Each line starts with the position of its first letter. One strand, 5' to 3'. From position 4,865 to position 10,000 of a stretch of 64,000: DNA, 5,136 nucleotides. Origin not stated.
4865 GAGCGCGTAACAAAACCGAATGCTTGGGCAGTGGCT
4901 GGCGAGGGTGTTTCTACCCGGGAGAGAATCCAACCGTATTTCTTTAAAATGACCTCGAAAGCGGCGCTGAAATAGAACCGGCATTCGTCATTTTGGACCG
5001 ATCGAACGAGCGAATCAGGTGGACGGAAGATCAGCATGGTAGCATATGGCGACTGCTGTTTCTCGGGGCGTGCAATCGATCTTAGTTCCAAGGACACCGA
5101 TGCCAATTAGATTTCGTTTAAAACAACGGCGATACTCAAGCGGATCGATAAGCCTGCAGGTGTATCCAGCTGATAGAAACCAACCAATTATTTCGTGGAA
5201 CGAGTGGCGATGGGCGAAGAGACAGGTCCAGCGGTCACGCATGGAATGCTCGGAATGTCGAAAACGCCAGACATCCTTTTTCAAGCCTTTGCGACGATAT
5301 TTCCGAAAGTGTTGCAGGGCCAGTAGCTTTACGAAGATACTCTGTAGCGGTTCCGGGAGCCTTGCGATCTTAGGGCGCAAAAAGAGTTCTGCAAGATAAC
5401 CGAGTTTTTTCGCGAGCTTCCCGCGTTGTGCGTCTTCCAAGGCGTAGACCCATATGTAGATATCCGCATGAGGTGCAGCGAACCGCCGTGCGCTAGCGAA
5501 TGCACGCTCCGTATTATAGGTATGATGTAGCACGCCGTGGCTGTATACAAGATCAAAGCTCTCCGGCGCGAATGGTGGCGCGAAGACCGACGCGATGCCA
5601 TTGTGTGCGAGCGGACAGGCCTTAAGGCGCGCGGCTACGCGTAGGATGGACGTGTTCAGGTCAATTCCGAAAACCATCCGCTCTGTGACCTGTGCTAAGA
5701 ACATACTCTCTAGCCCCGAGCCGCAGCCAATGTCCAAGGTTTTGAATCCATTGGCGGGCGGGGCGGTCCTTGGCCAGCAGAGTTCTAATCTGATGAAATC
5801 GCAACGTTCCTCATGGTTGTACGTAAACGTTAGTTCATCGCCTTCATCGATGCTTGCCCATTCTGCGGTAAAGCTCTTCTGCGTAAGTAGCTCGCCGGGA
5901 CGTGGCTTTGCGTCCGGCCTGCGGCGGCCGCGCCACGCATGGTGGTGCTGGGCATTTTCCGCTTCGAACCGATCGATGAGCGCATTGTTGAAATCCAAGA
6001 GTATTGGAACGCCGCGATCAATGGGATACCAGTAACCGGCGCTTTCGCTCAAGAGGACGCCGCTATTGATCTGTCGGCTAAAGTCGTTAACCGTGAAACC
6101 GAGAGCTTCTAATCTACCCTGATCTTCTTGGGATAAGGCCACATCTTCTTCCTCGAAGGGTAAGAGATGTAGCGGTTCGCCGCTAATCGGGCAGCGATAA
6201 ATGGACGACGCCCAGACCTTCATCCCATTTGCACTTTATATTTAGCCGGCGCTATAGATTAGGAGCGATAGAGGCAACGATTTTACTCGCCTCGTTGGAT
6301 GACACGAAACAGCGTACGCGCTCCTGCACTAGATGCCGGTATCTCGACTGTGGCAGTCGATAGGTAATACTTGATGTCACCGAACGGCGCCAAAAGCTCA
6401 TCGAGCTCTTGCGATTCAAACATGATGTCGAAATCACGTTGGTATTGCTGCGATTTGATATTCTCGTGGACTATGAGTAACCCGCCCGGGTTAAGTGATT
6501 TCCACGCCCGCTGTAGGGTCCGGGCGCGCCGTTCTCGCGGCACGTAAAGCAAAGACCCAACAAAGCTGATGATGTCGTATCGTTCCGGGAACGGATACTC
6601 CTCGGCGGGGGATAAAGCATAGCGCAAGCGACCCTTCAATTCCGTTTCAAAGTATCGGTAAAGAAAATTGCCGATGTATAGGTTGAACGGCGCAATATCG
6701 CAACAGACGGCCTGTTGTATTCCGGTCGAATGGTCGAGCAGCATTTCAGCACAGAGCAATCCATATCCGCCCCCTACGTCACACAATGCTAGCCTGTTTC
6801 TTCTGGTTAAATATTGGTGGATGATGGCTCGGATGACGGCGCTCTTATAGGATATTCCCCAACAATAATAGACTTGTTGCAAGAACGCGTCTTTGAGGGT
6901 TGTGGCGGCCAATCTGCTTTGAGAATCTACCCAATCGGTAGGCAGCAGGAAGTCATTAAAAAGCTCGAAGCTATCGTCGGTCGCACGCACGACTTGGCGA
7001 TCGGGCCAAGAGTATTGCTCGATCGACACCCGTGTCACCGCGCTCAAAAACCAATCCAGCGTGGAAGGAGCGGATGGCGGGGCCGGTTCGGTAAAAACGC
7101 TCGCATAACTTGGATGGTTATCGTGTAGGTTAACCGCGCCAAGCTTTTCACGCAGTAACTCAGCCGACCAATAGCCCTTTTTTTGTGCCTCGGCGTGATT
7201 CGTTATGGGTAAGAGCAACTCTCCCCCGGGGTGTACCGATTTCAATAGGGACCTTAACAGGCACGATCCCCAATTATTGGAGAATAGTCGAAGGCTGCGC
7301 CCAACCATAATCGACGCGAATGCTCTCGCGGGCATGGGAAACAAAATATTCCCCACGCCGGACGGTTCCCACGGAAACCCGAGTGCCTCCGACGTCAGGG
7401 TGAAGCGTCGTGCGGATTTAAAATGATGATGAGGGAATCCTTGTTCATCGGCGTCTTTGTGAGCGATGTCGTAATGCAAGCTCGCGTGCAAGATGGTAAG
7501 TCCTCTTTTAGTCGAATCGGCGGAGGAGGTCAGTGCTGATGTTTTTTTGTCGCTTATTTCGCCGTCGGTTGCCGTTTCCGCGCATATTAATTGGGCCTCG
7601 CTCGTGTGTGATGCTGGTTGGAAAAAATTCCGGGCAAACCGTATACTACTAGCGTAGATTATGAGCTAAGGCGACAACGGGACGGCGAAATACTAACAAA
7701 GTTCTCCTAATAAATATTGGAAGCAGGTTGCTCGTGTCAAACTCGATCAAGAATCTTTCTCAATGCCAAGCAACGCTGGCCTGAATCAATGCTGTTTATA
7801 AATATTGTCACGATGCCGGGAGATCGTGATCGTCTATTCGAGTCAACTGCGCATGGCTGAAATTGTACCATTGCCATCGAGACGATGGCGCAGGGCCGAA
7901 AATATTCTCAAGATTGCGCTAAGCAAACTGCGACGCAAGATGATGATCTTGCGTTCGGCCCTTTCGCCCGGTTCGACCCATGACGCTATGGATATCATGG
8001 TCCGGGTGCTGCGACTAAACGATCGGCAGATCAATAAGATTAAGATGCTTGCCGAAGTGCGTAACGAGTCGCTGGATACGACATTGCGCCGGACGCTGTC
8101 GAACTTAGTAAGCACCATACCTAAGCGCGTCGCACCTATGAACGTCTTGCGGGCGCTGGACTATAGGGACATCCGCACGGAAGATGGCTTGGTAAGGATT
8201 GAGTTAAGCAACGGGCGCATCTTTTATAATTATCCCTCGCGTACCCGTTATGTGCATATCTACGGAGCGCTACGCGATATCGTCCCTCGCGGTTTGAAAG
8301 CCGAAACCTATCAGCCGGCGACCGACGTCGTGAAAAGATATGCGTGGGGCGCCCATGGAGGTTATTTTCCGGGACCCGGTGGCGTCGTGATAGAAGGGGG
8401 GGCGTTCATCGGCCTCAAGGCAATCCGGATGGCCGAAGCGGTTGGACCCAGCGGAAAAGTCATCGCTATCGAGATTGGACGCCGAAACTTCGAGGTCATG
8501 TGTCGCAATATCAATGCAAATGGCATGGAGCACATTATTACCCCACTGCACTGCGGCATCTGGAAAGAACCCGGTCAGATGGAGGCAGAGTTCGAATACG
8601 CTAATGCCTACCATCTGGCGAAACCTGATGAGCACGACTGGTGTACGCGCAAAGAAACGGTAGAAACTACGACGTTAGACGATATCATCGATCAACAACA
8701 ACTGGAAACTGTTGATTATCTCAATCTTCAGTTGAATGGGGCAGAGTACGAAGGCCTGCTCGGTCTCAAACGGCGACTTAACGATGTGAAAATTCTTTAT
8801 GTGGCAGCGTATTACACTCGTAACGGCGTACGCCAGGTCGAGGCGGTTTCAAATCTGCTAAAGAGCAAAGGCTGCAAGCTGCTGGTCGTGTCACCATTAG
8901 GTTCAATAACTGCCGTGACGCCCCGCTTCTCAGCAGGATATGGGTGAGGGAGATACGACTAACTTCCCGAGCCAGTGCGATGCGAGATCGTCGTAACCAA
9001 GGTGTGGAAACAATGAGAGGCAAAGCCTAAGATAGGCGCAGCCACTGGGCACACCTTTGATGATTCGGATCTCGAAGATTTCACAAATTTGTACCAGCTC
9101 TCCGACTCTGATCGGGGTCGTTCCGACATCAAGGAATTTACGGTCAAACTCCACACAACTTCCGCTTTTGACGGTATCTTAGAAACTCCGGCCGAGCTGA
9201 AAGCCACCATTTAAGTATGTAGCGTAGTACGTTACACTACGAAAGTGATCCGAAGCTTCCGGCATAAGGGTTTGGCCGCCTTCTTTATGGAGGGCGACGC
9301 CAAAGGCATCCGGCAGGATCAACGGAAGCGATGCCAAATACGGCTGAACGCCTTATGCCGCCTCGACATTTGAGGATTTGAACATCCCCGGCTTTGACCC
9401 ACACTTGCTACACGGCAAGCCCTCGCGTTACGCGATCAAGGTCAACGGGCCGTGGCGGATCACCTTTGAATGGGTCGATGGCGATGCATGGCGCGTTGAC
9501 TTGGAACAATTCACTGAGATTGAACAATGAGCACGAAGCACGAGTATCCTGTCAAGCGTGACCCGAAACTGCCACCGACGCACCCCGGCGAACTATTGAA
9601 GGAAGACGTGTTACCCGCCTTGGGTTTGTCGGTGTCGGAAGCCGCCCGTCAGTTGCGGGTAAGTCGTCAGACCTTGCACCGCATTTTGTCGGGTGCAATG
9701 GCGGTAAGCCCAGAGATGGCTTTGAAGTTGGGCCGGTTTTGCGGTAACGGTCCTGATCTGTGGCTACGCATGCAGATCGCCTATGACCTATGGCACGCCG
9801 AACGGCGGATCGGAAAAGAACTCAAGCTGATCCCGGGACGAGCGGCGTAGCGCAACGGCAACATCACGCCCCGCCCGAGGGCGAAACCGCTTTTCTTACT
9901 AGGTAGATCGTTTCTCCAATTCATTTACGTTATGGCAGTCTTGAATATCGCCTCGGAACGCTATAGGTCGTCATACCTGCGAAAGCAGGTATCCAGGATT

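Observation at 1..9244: Lower-GC glycan-tailoring island abutting a high-GC pglCDEF-type core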

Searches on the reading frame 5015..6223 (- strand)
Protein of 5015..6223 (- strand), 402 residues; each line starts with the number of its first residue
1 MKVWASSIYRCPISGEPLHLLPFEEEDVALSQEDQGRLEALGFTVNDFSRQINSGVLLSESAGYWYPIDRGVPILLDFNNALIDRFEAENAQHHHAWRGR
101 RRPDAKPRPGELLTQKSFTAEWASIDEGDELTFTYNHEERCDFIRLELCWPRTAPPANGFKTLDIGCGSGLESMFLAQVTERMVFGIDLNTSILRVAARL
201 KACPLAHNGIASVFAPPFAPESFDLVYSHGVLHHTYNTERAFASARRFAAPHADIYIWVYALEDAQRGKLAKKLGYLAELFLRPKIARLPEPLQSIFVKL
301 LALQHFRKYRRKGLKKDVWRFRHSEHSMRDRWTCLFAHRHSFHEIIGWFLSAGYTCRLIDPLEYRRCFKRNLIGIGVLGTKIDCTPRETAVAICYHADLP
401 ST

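Call 3: search_protein_families(library=pfam, proteins=[window:5015-6223:-], max_evalue=0.01)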
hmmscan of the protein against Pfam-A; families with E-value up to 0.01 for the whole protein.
window:5015-6223:- (402 aa): 7 families
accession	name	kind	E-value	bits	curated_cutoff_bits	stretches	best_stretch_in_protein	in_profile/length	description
PF08241.18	Methyltransf_11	-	3e-14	53.8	21.2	1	163-253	1-91/95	Methyltransferase domain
PF13649.12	Methyltransf_25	-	1.7e-11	45.1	27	1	163-251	2-95/97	Methyltransferase domain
PF08242.18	Methyltransf_12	-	1.5e-10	42.1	30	1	163-252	1-95/98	Methyltransferase domain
PF13847.12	Methyltransf_31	-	3e-10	40.4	27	1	159-260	4-112/145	Methyltransferase domain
PF13489.12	Methyltransf_23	-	1.5e-06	28.4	27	1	159-316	23-152/164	Methyltransferase domain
PF08003.17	Methyltransf_9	-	0.0044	16.5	23.8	1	155-235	109-195/315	Protein of unknown function (DUF1698)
PF03966.22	Trm112p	-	0.0089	16.4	22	0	10-71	9-40/40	Trm112p-like protein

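Call 4: search_protein_families(library=ncbifam, proteins=[window:5015-6223:-], max_evalue=0.01)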
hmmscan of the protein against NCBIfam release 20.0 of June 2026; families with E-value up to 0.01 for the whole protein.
window:5015-6223:- (402 aa): 24 families
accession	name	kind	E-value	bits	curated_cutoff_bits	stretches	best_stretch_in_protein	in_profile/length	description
NF045667.1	MTase_DVU1556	equivalog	3e-10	39.9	155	1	157-256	21-118/213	DVU_1556 family methyltransferase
NF047649.1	MTase_UXPK_star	exception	3.1e-10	39.5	460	1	161-252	80-176/283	methyltransferase/UXPK-star double selenoprotein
TIGR01983.1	UbiG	equivalog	7.3e-08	32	102.95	1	138-256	27-150/228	bifunctional 2-polyprenyl-6-hydroxyphenol methylase/3-demethylubiquinol 3-O-methyltransferase UbiG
NF041537.1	ArsM_AhpD_UU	exception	7.7e-07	28.2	510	1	158-254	76-177/345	arsenite methyltransferase/AhpD domain selenoprotein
NF041536.1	ArsM_DUF2284_UU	exception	1.8e-05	23.3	575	1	158-257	76-180/459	arsenite methyltransferase/DUF2284 domain selenoprotein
TIGR02072.1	BioC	equivalog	2e-05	24.5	184.95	1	161-251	37-126/244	malonyl-ACP O-methyltransferase BioC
NF008300.0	PRK11088.1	equivalog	3.1e-05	23.6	303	1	160-227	87-156/272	23S rRNA (guanine(745)-N(1))-methyltransferase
NF043040.1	corrin_prot_MT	hypoth_equivalog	3.6e-05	23.3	180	1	158-243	41-131/216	corrinoid protein-associated methyltransferase CpaM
NF004851.0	PRK06202.1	equivalog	0.0001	21.8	243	1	159-239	61-146/237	hypothetical protein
NF004452.0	PRK05785.1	equivalog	0.00022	20.8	207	1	160-250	53-138/228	hypothetical protein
TIGR04290.1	meth_Rta_06860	hypoth_equivalog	0.00024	20.6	300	1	158-235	49-128/226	TIGR04290 family methyltransferase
NF007610.0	PRK10258.1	equivalog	0.00049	19.5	342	1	161-253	45-134/251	malonyl-ACP O-methyltransferase BioC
NF011529.0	PRK14968.1-3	equivalog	0.00068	19.1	162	1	161-198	37-73/198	putative methyltransferase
TIGR00452.1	TIGR00452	equivalog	0.0011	17.8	275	1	158-235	117-197/316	tRNA 5-methoxyuridine(34)/uridine 5-oxyacetic acid(34) synthase CmoB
TIGR02021.1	BchM-ChlM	equivalog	0.0012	18.3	158.9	1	121-199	16-94/218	magnesium protoporphyrin IX methyltransferase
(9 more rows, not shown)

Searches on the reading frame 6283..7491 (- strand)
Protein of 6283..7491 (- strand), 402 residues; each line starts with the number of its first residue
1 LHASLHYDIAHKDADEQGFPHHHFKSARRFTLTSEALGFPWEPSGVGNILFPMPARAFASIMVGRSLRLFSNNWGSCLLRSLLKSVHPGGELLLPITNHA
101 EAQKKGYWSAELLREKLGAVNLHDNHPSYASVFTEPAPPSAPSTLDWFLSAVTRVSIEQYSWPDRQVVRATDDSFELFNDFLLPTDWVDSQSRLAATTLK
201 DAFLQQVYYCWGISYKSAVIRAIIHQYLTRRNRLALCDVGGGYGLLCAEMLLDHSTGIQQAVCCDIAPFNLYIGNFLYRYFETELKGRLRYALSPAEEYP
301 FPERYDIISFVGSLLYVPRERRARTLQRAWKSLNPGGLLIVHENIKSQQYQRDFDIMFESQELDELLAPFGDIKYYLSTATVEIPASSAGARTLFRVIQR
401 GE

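Call 3: search_protein_families(library=pfam, proteins=[window:6283-7491:-], max_evalue=0.01)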
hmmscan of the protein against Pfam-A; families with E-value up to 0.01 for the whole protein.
window:6283-7491:- (402 aa): 5 families
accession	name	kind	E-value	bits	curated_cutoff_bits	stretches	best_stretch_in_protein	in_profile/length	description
PF13649.12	Methyltransf_25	-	7.3e-07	30.2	27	1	237-337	2-97/97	Methyltransferase domain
PF08241.18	Methyltransf_11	-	3.1e-06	28.2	21.2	1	238-341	2-95/95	Methyltransferase domain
PF08242.18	Methyltransf_12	-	8.7e-06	26.8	30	1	238-339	2-98/98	Methyltransferase domain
PF13489.12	Methyltransf_23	-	1e-05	25.8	27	1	219-352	8-127/164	Methyltransferase domain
PF05891.18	Methyltransf_PK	-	0.0015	18.5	27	1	229-355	52-172/218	AdoMet dependent proline di-methyltransferase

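Call 4: search_protein_families(library=ncbifam, proteins=[window:6283-7491:-], max_evalue=0.01)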
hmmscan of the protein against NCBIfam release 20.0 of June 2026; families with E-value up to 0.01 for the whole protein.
window:6283-7491:- (402 aa): 2 families
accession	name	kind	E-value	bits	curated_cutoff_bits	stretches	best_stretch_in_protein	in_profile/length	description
NF001240.0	PRK00216.1-1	equivalog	6.5e-06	25.4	378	1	235-346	66-173/251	bifunctional demethylmenaquinone methyltransferase/2-methoxy-6-polyprenyl-1,4-benzoquinol methylase UbiE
TIGR01983.1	UbiG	equivalog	0.0047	16.3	102.95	0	229-341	46-151/228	bifunctional 2-polyprenyl-6-hydroxyphenol methylase/3-demethylubiquinol 3-O-methyltransferase UbiG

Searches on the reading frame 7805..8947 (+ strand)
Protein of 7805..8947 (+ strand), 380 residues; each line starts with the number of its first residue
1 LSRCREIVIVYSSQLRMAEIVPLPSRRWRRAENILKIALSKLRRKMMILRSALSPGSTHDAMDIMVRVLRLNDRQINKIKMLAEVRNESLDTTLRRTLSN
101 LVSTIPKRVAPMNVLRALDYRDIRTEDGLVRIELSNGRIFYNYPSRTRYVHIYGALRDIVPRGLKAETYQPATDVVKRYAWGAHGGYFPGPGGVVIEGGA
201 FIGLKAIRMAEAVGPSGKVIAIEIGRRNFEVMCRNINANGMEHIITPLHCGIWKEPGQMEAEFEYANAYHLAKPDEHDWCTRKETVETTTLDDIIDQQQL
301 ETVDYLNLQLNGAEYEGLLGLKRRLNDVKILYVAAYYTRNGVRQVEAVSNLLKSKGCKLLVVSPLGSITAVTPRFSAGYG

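Call 3: search_protein_families(library=pfam, proteins=[window:7805-8947:+], max_evalue=0.01)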
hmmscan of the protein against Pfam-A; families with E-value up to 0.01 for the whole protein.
window:7805-8947:+ (380 aa): 3 families
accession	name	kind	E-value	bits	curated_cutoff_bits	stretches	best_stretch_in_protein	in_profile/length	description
PF05050.19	Methyltransf_21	-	3.7e-08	34.1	22.7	1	199-339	3-152/173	Methyltransferase FkbM domain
PF01596.23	Methyltransf_3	-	0.00031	20.5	22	1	195-246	48-99/204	O-methyltransferase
PF02475.24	TRM5-TYW2_MTfase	-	0.0012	19.2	28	1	192-249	37-93/164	TRM5/TYW2 methyltransferase domain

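Call 4: search_protein_families(library=ncbifam, proteins=[window:7805-8947:+], max_evalue=0.01)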
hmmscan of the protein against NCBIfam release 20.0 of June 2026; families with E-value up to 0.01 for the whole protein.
window:7805-8947:+ (380 aa): 2 families
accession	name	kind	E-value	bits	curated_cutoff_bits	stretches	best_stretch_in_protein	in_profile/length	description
TIGR01444.1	fkbM_fam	subfamily_domain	1.6e-17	64.3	37.7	1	195-329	2-135/143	FkbM family methyltransferase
TIGR04364.1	methyltran_FxLD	equivalog_domain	0.0024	17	320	1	190-243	81-133/394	methyltransferase, FxLD system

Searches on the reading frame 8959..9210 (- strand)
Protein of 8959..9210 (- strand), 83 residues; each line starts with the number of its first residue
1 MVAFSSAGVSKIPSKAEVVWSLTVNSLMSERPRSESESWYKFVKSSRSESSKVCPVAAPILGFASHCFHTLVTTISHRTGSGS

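Call 3: search_protein_families(library=pfam, proteins=[window:8959-9210:-], max_evalue=0.01)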
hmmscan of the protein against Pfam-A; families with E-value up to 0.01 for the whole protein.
window:8959-9210:- (83 aa): 0 families

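Call 4: search_protein_families(library=ncbifam, proteins=[window:8959-9210:-], max_evalue=0.01)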
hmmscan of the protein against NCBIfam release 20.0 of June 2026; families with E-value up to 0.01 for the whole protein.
window:8959-9210:- (83 aa): 0 families

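Call 57: search_protein_families(library=pfam, proteins=[window:8959-9210:-], max_evalue=5)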
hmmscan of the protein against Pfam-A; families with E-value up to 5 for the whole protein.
window:8959-9210:- (83 aa): 1 family
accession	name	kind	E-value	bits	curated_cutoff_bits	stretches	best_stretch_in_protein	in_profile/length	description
PF24205.1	Antiholin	-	0.15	12.4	27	1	22-51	38-67/96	T4-like virus antiholin family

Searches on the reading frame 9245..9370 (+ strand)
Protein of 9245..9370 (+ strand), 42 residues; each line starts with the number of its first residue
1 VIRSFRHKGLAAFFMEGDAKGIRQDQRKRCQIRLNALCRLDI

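Call 57: search_protein_families(library=pfam, proteins=[window:9245-9370:+], max_evalue=5)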
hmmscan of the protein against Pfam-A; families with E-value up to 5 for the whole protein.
window:9245-9370:+ (42 aa): 1 family
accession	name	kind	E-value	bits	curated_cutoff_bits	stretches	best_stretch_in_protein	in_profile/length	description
PF05015.19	HigB-like_toxin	-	0.037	14.9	27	1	4-37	2-36/91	RelE-like toxin of type II toxin-antitoxin system HigB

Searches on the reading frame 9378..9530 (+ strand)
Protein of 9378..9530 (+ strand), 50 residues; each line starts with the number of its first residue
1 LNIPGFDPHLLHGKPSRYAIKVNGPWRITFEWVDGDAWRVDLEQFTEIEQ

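Call 57: search_protein_families(library=pfam, proteins=[window:9378-9530:+], max_evalue=5)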
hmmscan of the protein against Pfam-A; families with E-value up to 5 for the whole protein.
window:9378-9530:+ (50 aa): 1 family
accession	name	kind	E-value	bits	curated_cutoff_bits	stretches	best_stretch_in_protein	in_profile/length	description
PF05015.19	HigB-like_toxin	-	0.00037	21.4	27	1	4-38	49-84/91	RelE-like toxin of type II toxin-antitoxin system HigB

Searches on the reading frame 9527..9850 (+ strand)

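Call 3: search_protein_families(library=pfam, proteins=[window:9527-9850:+], max_evalue=0.01)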
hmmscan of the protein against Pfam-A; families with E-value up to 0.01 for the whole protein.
window:9527-9850:+ (107 aa): 7 families
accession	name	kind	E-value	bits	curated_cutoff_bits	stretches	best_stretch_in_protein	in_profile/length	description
PF13560.12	HTH_31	-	3.8e-08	33.9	27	1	32-79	13-61/64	Helix-turn-helix domain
PF01381.28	HTH_3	-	6.9e-08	32.9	23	1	31-77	7-53/55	Helix-turn-helix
PF13384.12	HTH_23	-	4.9e-05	23.4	24.6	1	30-55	14-39/50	Homeodomain-like domain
PF13551.12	HTH_29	-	0.0014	19.1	28.1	1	33-54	11-33/64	Winged helix-turn helix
PF12728.13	HTH_17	-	0.0016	19.1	27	1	34-56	2-25/51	Helix-turn-helix domain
PF13542.12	HTH_Tnp_ISL3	-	0.0018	18.1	27.4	1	34-54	27-47/51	Helix-turn-helix domain of transposase family ISL3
PF02954.25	HTH_8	-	0.0054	16.9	22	1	35-52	20-37/42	Bacterial regulatory protein, Fis family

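Call 4: search_protein_families(library=ncbifam, proteins=[window:9527-9850:+], max_evalue=0.01)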
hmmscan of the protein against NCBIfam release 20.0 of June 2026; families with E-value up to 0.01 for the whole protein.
window:9527-9850:+ (107 aa): 3 families
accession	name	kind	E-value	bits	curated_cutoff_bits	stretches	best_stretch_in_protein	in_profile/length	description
TIGR02607.1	antidote_HigA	equivalog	4.2e-31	106.6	47.7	1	15-93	2-80/81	HigA family addiction module antitoxin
NF003162.0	PRK04140.1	equivalog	0.00044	19.4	263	1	30-69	136-175/317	transcriptional regulator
TIGR01764.1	excise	domain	0.0035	17.7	28.8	1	34-54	2-22/49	excisionase family DNA-binding protein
